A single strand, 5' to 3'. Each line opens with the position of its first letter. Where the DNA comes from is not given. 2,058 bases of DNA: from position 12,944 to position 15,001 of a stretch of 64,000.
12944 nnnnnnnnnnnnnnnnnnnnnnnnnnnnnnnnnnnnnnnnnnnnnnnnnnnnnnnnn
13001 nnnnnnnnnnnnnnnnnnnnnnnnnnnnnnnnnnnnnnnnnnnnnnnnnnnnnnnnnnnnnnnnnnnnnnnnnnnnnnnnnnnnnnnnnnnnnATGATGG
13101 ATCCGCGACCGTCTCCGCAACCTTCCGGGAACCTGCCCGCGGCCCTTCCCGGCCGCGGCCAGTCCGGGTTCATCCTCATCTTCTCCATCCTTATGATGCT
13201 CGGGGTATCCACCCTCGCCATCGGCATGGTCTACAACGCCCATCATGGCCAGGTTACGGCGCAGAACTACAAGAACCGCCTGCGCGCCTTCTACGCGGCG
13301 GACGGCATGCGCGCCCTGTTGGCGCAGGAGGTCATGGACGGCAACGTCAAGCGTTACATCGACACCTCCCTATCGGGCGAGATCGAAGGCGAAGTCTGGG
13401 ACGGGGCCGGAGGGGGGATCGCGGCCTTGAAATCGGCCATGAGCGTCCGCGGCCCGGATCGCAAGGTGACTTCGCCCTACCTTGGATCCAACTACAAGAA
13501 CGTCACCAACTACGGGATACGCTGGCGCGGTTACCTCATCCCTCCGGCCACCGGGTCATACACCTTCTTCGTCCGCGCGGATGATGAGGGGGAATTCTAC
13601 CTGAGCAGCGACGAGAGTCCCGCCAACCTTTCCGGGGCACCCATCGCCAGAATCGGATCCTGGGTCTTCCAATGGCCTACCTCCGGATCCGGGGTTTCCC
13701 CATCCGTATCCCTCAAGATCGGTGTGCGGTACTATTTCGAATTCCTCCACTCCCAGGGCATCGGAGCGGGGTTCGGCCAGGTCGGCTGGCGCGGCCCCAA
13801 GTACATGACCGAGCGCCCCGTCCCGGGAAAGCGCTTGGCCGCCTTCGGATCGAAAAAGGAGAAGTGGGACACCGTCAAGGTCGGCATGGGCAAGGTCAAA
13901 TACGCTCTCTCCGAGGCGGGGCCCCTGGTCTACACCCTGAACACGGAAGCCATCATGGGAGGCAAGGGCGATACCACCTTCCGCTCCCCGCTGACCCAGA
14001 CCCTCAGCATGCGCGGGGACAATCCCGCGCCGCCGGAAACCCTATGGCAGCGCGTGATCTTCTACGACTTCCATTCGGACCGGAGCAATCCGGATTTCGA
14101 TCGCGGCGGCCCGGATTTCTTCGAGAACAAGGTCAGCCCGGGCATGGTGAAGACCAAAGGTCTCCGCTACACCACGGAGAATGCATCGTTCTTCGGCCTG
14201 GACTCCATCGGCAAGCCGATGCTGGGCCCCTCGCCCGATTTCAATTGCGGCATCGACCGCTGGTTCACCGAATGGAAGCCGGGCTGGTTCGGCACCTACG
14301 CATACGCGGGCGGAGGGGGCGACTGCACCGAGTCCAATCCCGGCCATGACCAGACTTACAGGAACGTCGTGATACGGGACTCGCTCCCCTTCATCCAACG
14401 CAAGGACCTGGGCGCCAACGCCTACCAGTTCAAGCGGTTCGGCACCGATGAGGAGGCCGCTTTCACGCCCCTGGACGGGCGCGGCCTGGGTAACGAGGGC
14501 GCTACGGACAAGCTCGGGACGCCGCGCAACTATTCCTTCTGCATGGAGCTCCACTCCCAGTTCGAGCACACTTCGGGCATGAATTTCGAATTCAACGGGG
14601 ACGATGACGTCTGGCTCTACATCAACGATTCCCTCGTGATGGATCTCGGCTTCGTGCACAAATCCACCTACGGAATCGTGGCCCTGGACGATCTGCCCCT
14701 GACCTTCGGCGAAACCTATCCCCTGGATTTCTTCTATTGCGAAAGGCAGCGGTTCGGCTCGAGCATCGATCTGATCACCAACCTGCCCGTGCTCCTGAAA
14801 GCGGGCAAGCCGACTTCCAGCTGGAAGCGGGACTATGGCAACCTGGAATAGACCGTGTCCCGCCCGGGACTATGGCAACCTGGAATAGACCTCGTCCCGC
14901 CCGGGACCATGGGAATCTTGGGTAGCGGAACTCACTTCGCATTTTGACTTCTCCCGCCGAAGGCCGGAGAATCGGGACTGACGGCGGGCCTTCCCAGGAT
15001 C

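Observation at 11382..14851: Minor-pilin operon whose GspK/PilX-like member is fused to PA14 and fibro-slime domains (candidate pilus-tip polysaccharide adhesin)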

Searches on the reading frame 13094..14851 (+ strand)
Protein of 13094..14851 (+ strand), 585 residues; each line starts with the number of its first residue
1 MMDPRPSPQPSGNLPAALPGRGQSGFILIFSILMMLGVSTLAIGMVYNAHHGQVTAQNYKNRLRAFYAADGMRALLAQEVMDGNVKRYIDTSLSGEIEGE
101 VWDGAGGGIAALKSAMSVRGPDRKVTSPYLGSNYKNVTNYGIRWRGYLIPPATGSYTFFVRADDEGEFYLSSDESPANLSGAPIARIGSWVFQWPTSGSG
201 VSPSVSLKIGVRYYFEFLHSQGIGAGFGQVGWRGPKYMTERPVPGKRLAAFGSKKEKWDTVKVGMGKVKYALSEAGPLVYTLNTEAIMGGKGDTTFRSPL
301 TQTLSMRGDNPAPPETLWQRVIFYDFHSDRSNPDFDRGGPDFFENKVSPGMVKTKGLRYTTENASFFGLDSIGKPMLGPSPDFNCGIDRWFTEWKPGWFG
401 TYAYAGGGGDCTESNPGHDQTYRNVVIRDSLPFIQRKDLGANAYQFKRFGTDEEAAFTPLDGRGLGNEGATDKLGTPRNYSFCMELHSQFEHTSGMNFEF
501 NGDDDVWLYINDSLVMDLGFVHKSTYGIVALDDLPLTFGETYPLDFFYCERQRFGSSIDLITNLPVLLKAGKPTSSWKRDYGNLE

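Call 3: search_protein_families(library=pfam, proteins=[window:13094-14851:+], max_evalue=0.1)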
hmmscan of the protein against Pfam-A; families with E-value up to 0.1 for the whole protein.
window:13094-14851:+ (585 aa): 2 families
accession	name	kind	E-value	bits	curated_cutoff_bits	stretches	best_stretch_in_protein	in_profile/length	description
PF07691.17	PA14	-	8.2e-18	65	24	2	135-243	41-144/147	PA14 domain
PF10528.15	GLEYA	-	5e-06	27.2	26.2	1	141-223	2-80/91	GLEYA domain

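Call 4: search_protein_families(library=ncbifam, proteins=[window:13094-14851:+], max_evalue=0.1)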
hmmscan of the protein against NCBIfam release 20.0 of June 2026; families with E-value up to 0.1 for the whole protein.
window:13094-14851:+ (585 aa): 1 family
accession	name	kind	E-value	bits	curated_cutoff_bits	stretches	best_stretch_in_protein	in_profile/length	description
TIGR02148.1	Fibro_Slime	domain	1.6e-29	102.2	45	1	478-564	2-88/90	fibro-slime domain-containing protein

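Call 10: find_homologous_proteins(query=window:13094-14851:+, max_evalue=0.00001)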
Query window:13094-14851:+ (585 aa): 57 proteins with E <= 0.00001 among 8000 candidates.
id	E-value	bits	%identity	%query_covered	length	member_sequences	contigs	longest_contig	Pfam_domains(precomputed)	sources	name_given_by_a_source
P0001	0.0e+0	1378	100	100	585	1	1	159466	PF07691.18,PF10528.15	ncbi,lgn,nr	ncbi:MAG: hypothetical protein JWP91_3140 [Fibrobacteres bacterium]|nr:hypothetical protein [Fibroba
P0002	0.0e+0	1055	75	100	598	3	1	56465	PF07691.18,PF10528.15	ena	-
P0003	0.0e+0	1053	78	96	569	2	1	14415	PF07691.18,PF10528.15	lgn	-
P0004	0.0e+0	1036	76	96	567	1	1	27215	PF07691.18,PF10528.15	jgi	jgi:fibro-slime domain-containing protein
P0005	0.0e+0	1033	76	97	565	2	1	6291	PF07691.18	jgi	jgi:fibro-slime domain-containing protein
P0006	0.0e+0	1030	75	98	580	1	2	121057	PF07691.18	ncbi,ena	-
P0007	0.0e+0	1012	74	98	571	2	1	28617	PF07691.18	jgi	jgi:fibro-slime domain-containing protein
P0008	9.5e-298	1007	74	97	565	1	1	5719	PF07691.18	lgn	-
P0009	2.8e-296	1002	74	97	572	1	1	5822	PF07691.18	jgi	jgi:fibro-slime domain-containing protein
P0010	1.0e-294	997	73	96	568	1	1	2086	PF07691.18,PF10528.15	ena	-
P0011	9.2e-291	984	73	96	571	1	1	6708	PF07691.18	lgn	-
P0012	4.4e-285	965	72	96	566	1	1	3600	PF07691.18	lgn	-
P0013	8.6e-277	938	70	96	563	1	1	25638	PF07691.18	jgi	jgi:fibro-slime domain-containing protein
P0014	5.2e-276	935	70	96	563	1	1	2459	PF07691.18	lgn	-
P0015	1.1e-264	898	68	96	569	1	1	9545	PF07691.18,PF10528.15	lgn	-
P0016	1.8e-251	854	64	97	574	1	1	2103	PF07691.18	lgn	-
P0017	4.4e-251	853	65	97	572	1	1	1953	PF07691.18,PF10528.15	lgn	-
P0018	5.2e-244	830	62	97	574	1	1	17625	PF07691.18,PF10528.15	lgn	-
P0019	7.8e-238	809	61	97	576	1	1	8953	PF07691.18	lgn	-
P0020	1.0e-237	809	63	97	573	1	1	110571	PF07691.18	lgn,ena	-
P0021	9.1e-230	783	61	96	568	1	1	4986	PF07691.18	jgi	jgi:fibro-slime domain-containing protein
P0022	6.8e-227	773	58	97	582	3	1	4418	PF07691.18,PF10528.15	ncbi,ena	-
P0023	3.2e-216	738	55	99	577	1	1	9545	PF14341.12,PF07691.18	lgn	-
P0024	6.4e-212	724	55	97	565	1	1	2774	PF07691.18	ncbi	-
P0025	5.4e-202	691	53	97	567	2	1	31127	PF07691.18,PF10528.15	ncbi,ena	-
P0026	3.1e-201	688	53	97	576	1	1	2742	PF07691.18,PF10528.15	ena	-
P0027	7.2e-195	667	52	98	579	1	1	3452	PF07691.18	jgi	jgi:fibro-slime domain-containing protein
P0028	8.0e-181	621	74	59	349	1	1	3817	PF07691.18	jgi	jgi:fibro-slime domain-containing protein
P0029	8.7e-168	578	47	98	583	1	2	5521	PF07691.18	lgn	-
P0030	1.0e-167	578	48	97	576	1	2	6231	PF07691.18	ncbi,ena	-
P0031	4.0e-164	566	57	73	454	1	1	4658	PF07691.18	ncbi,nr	ncbi:MAG TPA: PA14 domain-containing protein, partial [Fibrobacteria bacterium]|nr:PA14 domain-conta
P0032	5.9e-156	539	67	61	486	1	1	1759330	PF07691.18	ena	-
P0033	3.7e-152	526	64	61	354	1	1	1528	PF07691.18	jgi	-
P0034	5.5e-147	509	44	96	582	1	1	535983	PF07691.18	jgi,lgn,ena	-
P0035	3.7e-145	503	44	97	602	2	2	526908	PF07691.18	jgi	jgi:fibro-slime domain-containing protein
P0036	4.8e-145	503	46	91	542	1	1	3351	PF07691.18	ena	-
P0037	1.1e-143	498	42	97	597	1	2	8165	PF07691.18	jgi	jgi:fibro-slime domain-containing protein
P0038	8.5e-142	492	44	96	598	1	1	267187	PF07691.18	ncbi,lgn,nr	ncbi:MAG: psiC [Fibrobacteres bacterium]|nr:psiC [Fibrobacterota bacterium]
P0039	1.1e-137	478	42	97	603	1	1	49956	PF07691.18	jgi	jgi:fibro-slime domain-containing protein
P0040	4.7e-137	476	42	96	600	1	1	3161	PF07691.18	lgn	-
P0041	8.2e-137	476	44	97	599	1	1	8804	PF07691.18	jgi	jgi:fibro-slime domain-containing protein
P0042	1.6e-135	471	41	96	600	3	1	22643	PF07691.18,PF10528.15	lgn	-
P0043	3.4e-135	470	42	98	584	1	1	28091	PF07691.18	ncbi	ncbi:MAG: fibro-slime domain-containing protein [Fibrobacteria bacterium]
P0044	5.7e-134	466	42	97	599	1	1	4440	PF07691.18,PF10528.15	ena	-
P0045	5.7e-132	460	43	96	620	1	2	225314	PF07691.18,PF10528.15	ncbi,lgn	-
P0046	6.3e-127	443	40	97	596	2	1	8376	PF07691.18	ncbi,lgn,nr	ncbi:MAG: fibro-slime domain-containing protein [Fibrobacterota bacterium]|nr:fibro-slime domain-con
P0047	6.7e-115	403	38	97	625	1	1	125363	PF07691.18,PF10528.15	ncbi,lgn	-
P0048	3.6e-28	117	26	97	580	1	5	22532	PF16990.12,PF03422.22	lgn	-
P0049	2.2e-27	114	36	43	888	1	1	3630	PF07691.18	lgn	-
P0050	1.4e-21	95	49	19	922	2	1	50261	PF07691.18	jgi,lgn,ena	-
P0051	6.4e-17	80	43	20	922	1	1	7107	PF05572.20,PF07691.18,PF18962.8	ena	-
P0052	7.3e-17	79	43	20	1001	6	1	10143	PF07691.18,PF18962.8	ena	-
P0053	6.7e-13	66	35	23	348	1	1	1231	PF07691.18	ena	-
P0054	2.4e-12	65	35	20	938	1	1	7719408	PF13229.13,PF07691.18,PF18962.8,PF14200.13,PF00652.29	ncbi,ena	-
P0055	1.0e-10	59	38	19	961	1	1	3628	PF16990.12,PF00331.27,PF07691.18,PF03422.22,PF00041.28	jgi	jgi:GH35 family endo-1,4-beta-xylanase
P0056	5.4e-7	47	33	19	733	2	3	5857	PF07691.18,PF10528.15,PF13385.14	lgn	-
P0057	7.7e-6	43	33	23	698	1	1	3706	PF07691.18,PF13205.13,PF00932.26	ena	-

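Call 13: search_protein_families(library=pfam, alignment_id=A1, max_evalue=1)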
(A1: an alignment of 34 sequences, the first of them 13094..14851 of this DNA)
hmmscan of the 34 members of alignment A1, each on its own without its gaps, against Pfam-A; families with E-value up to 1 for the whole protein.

A. member 1, window:13094-14851:+ (585 aa): 3 families
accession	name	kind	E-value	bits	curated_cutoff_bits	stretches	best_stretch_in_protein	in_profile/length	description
PF07691.17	PA14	-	8.2e-18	65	24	2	135-243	41-144/147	PA14 domain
PF10528.15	GLEYA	-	5e-06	27.2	26.2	1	141-223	2-80/91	GLEYA domain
PF14341.11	PilX_N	-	0.1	13.1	25.5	1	24-71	1-48/51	PilX N-terminal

B. families by the number of members that match (of 34 scanned): 13 families
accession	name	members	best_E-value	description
PF07691.17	PA14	34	8.6e-23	PA14 domain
PF10528.15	GLEYA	33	1e-07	GLEYA domain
PF14341.11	PilX_N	17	4.6e-06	PilX N-terminal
PF24260.1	DUF7461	2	0.013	Family of unknown function (DUF7461)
PF03422.21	CBM_6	1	2.5e-07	Carbohydrate binding module (family 6)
PF16990.11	CBM_35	1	7.7e-06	Carbohydrate binding module (family 35)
PF18099.7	CBM_35_2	1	0.00011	Carbohydrate binding module (family 35)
PF03944.20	Endotoxin_C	1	0.0049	delta endotoxin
PF24424.1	FNG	1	0.064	FNG domain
PF17631.7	DUF5512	1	0.099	Family of unknown function (DUF5512)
PF12729.13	4HB_MCP_1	1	0.15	Four helix bundle sensory module for signal transduction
PF24837.1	AMIN-like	1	0.15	AMIN-like domain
PF08533.16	Glyco_hydro_42C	1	0.17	Beta-galactosidase C-terminal domain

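Call 14: find_encoding_contigs(protein=P0034, flank=10000, max_places=2)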
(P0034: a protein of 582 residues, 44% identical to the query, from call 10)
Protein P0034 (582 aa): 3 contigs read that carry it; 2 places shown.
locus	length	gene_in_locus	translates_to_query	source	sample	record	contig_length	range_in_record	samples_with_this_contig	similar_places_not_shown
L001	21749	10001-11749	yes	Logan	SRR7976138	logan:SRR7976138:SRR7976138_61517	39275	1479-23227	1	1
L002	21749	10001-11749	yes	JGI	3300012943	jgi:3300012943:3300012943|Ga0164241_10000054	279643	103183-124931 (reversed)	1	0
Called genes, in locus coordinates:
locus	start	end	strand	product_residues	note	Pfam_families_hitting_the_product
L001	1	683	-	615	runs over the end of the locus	PF07995:GSDH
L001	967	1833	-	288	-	PF00483:NTP_transferase, PF12804:NTP_transf_3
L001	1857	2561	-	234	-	PF00406:ADK, PF13207:AAA_17, PF05191:ADK_lid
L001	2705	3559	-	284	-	PF00140:Sigma70_r1_2, PF04542:Sigma70_r2, PF04539:Sigma70_r3 (faint), PF04545:Sigma70_r4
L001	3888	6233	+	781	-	PF09371:Tex_N, PF22706:Tex_central_region, PF16921:Tex_YqgF, PF14635:HHH_7, PF12836:HHH_3, PF17674:HHH_9, PF00575:S1, PF23459:S1_RRP5, +1 more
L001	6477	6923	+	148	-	-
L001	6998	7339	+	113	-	-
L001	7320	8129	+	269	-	PF07963:N_methyl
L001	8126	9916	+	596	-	PF07691:PA14 (weak)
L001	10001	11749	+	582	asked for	PF07691:PA14 (faint)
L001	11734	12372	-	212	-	PF03942:DTW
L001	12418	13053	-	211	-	PF00657:Lipase_GDSL, PF13472:Lipase_GDSL_2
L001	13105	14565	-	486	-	PF22842:Pel9A-like_beta_helix, PF13229:Beta_helix (weak)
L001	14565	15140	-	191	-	PF02525:Flavodoxin_2, PF03358:FMN_red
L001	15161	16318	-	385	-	PF00544:Pectate_lyase_4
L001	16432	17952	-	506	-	PF01943:Polysacc_synt, PF13440:Polysacc_synt_3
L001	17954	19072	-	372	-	PF00534:Glycos_transf_1, PF13692:Glyco_trans_1_4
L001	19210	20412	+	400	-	PF01075:Glyco_transf_9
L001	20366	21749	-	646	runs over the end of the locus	PF13522:GATase_6, PF13537:GATase_7, PF00733:Asn_synthase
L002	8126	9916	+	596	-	PF07691:PA14 (weak)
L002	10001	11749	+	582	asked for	PF07691:PA14 (faint)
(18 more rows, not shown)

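Call 15: find_encoding_contigs(protein=P0038, flank=10000, max_places=2)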
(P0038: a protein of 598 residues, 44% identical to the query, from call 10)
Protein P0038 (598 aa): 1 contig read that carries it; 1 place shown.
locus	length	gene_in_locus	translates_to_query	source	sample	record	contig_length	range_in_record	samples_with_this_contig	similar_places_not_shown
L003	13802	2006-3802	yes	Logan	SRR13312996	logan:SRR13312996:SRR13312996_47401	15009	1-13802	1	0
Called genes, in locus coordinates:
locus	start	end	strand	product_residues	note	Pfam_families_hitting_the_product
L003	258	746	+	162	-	-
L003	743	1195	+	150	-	-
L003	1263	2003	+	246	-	-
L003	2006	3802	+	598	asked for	PF07691:PA14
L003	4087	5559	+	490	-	-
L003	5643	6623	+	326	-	-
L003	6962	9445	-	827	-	PF07691:PA14 (weak), PF13287:Fn3_assoc, PF13290:CHB_HEX_C_1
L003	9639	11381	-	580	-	PF10102:DUF2341, PF13385:Laminin_G_3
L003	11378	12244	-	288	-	PF14394:DUF4423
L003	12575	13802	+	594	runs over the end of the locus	-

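Call 16: find_encoding_contigs(protein=P0047, flank=10000, max_places=2)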
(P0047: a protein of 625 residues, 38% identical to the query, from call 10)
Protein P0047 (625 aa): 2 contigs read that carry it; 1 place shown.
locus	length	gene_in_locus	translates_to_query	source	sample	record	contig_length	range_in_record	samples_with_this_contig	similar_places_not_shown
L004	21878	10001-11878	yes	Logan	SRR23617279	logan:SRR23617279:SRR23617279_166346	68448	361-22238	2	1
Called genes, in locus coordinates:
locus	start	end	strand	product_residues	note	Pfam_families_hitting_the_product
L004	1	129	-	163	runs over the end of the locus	?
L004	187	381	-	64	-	PF10055:DUF2292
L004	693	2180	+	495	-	PF07396:Porin_O_P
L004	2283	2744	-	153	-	PF02082:Rrf2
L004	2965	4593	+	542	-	PF07995:GSDH, PF18962:Por_Secre_tail (faint)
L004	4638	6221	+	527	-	PF07995:GSDH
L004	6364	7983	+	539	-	PF07995:GSDH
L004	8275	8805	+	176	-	PF07963:N_methyl (weak)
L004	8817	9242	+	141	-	-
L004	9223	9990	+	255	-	PF07963:N_methyl (weak)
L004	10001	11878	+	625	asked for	PF07691:PA14 (weak), PF10528:GLEYA (faint), PF07691:PA14 (weak)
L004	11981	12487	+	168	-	PF07963:N_methyl (faint)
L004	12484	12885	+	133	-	-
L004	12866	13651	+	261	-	PF07963:N_methyl (weak)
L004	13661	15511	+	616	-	PF07691:PA14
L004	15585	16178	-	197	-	PF04264:YceI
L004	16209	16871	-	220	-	PF00156:Pribosyltran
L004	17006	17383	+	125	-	PF01740:STAS (weak), PF13466:STAS_2 (weak)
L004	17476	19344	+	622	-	PF01432:Peptidase_M3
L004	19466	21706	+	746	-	PF00330:Aconitase, PF00694:Aconitase_C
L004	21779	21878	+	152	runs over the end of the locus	PF07291:MauE (weak), PF04173:DoxD (faint), PF07681:DoxX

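Call 18: find_related_loci(query=A1, collection=genome_contigs, flank=6000)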
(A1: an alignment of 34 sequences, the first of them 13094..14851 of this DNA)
Query A1 (585 aa) in genome_contigs; peptide patterns used: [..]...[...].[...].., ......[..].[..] (x = any residue, [..] = any of these).
598 stretches matched a pattern (row limit reached: there are more); 534 encode a relative of the query (tblastn E <= 1e-3); the best 80 are kept; 80 distinct loci.
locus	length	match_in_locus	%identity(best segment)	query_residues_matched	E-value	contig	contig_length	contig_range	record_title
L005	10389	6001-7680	78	25-585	0e+0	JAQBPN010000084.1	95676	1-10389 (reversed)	MAG: Fibrobacteres bacterium isolate RYN_348 scaffold_5446972, whole genome shotgun sequence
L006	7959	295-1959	43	23-580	3e-146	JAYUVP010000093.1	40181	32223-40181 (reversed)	MAG: Fibrobacterota bacterium isolate GL124_DN_metabinner_3 GL124_DN_metabinner_3_92, whole genome shotgun sequence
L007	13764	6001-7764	40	1-585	4e-134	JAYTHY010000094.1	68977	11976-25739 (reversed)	MAG: Fibrobacteria bacterium isolate GFS_2600 GFS_2600_93, whole genome shotgun sequence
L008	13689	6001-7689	32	21-585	1e-67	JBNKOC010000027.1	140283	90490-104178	MAG: Fibrobacteria bacterium isolate G1G2.bin.43.orig k141_181592, whole genome shotgun sequence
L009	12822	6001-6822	40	314-584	8e-48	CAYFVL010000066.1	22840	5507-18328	MAG TPA_asm: uncultured Fibrobacterota bacterium isolate ERP107533_co1_170 genome assembly, contig: NODE_1411_length_228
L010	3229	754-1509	40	314-564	1e-43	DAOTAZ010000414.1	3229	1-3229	MAG TPA_asm: Chitinispirillaceae bacterium isolate AMR_MDS_2020 NODE_23583_length_3229_cov_3.651859, whole genome shotgu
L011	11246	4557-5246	40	315-564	2e-39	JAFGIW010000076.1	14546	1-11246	MAG: Chitinispirillaceae bacterium isolate Zod_Metabat.237 k87_4356297, whole genome shotgun sequence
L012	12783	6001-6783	33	314-564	7e-36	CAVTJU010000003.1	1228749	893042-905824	MAG: uncultured Fibrobacteraceae bacterium isolate MFD05674.bin.2.139 genome assembly, contig: contig_126122, whole geno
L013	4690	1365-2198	35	283-564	9e-34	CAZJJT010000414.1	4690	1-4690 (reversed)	MAG TPA_asm: uncultured Fibrobacterota bacterium isolate binchicken_co129_842 genome assembly, contig: NODE_66801_length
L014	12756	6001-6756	33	315-566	3e-33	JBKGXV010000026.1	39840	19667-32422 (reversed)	MAG: Chitinispirillaceae bacterium isolate C1M08_1 NODE_327_length_39840_cov_18.923589, whole genome shotgun sequence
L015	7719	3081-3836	33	312-572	2e-31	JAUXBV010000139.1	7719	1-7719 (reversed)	MAG: Fibrobacterota bacterium isolate CSMAG_2808 CSMAG_2808_k117_3663302_length_7719_cov_25.0000, whole genome shotgun s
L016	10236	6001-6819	36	314-575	2e-41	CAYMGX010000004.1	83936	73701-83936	MAG TPA_asm: uncultured Fibrobacter sp. isolate SRP294416_co1_262 genome assembly, contig: NODE_298_length_83936_cov_15.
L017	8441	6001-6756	33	315-576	4e-29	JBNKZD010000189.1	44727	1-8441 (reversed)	MAG: Chitinispirillaceae bacterium isolate D1.bin.5.orig k141_102441, whole genome shotgun sequence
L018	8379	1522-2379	33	304-564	1e-28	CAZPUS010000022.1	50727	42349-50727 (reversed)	MAG TPA_asm: uncultured Fibrobacterota bacterium isolate binchicken_co15_23 genome assembly, contig: NODE_199_length_507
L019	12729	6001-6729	32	314-568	5e-27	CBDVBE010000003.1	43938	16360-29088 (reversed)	MAG TPA_asm: uncultured bacterium isolate SRR22302353_binner13_Refined_44 genome assembly, contig: ERZ25073599.164, whol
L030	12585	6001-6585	35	367-567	2e-23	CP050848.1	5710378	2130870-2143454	Planctomycetales bacterium ZRK34 chromosome, complete genome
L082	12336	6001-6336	45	457-564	1e-19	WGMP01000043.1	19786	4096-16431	MAG: Phycisphaera sp. isolate RI_241 c_000000106679, whole genome shotgun sequence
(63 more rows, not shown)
